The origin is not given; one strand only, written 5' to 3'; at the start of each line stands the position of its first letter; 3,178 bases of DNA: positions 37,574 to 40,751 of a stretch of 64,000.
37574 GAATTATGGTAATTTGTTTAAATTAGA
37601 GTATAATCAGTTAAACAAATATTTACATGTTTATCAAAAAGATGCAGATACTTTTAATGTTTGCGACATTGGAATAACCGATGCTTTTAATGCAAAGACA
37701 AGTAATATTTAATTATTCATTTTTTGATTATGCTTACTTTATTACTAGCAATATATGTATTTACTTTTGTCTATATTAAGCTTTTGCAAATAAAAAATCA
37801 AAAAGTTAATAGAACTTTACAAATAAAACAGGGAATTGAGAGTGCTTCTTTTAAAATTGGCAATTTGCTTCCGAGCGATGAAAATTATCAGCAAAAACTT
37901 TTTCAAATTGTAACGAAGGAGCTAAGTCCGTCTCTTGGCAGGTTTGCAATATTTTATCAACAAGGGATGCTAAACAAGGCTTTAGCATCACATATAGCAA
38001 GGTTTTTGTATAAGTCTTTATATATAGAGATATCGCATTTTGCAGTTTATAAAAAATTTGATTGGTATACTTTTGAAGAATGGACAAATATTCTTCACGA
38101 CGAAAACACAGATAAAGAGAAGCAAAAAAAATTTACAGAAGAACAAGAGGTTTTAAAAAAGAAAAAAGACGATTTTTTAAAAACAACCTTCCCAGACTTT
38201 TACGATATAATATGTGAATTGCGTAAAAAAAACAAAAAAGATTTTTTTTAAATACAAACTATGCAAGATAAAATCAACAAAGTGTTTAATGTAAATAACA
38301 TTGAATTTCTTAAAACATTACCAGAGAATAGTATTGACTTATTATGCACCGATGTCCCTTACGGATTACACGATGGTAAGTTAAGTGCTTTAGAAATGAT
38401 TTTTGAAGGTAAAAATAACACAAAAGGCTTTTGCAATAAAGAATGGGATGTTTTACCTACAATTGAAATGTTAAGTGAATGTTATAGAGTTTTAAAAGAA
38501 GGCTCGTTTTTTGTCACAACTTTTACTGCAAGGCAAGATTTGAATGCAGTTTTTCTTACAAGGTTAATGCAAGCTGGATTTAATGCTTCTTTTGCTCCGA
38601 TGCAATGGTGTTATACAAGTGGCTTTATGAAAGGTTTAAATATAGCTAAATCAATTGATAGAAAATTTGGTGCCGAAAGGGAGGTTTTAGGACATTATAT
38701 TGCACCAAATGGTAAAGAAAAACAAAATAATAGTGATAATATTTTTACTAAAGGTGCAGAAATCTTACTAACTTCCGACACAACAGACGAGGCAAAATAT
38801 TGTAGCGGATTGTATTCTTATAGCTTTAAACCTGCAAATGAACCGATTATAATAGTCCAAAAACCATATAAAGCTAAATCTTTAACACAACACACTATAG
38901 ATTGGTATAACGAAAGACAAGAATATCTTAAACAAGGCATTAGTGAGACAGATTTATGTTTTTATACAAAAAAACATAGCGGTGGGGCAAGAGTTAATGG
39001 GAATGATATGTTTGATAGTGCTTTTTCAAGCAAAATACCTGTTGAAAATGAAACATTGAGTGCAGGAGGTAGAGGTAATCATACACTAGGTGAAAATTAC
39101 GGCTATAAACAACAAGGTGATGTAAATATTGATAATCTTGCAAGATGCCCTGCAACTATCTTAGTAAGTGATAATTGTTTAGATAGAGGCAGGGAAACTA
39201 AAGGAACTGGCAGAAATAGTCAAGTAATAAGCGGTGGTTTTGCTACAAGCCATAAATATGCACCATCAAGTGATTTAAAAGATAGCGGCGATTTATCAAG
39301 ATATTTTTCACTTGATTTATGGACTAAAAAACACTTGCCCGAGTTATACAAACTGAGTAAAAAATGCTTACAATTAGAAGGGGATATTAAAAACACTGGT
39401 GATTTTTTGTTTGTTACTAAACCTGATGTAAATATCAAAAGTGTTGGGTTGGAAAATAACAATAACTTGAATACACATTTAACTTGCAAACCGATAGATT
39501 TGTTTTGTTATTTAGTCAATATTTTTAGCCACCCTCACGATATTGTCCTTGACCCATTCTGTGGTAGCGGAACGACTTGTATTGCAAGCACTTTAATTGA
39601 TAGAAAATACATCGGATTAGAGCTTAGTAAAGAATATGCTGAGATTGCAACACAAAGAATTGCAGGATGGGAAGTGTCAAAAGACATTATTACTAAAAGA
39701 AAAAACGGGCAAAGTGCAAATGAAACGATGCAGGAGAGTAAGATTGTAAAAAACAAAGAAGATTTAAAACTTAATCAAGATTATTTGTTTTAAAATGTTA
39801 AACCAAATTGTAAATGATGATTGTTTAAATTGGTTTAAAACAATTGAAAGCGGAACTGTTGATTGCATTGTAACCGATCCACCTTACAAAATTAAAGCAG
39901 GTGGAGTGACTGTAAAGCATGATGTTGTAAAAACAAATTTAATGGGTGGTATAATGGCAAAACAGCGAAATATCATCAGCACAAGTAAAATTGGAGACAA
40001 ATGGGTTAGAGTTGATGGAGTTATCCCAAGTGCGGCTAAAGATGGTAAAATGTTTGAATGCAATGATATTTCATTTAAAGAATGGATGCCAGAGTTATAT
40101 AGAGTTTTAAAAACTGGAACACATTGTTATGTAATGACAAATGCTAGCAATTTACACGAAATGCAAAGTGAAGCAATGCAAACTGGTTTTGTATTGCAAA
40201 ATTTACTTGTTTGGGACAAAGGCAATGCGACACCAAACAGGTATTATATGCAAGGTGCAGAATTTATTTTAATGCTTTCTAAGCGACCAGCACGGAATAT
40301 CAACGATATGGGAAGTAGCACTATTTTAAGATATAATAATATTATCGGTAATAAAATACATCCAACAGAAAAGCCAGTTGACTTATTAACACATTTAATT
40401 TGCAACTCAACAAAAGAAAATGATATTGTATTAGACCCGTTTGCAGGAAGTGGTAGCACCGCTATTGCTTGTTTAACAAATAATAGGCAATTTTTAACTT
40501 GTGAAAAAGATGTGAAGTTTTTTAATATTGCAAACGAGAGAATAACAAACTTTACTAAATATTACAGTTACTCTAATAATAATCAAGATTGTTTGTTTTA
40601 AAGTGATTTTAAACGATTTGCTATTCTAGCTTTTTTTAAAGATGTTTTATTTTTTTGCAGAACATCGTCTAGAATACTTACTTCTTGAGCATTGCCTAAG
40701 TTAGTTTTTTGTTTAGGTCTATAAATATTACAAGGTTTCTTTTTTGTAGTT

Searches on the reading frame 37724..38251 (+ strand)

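Call 73: search_protein_families(library=pfam, proteins=[window:37724-38251:+], max_evalue=0.001)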
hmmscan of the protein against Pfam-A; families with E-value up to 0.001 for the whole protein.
window:37724-38251:+ (175 aa): 1 family
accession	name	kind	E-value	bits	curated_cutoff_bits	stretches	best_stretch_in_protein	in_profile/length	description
PF16949.11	ABC_tran_2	-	0.0009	18.6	25.7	1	2-103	167-268/542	Putative ATP-binding cassette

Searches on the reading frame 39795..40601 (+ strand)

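Call 73: search_protein_families(library=pfam, proteins=[window:39795-40601:+], max_evalue=0.001)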
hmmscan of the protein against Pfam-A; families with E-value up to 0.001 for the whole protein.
window:39795-40601:+ (268 aa): 3 families
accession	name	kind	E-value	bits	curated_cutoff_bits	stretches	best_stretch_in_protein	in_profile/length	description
PF01555.25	N6_N4_Mtase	-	2.8e-33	116.2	26.7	1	22-248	1-221/221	DNA methylase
PF03602.21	Cons_hypoth95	-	4.7e-06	26.8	24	0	187-255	20-89/182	Conserved hypothetical protein 95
PF01170.24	UPF0020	-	8.2e-05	22.8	22.3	0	206-233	26-54/197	RMKL-like, methyltransferase domain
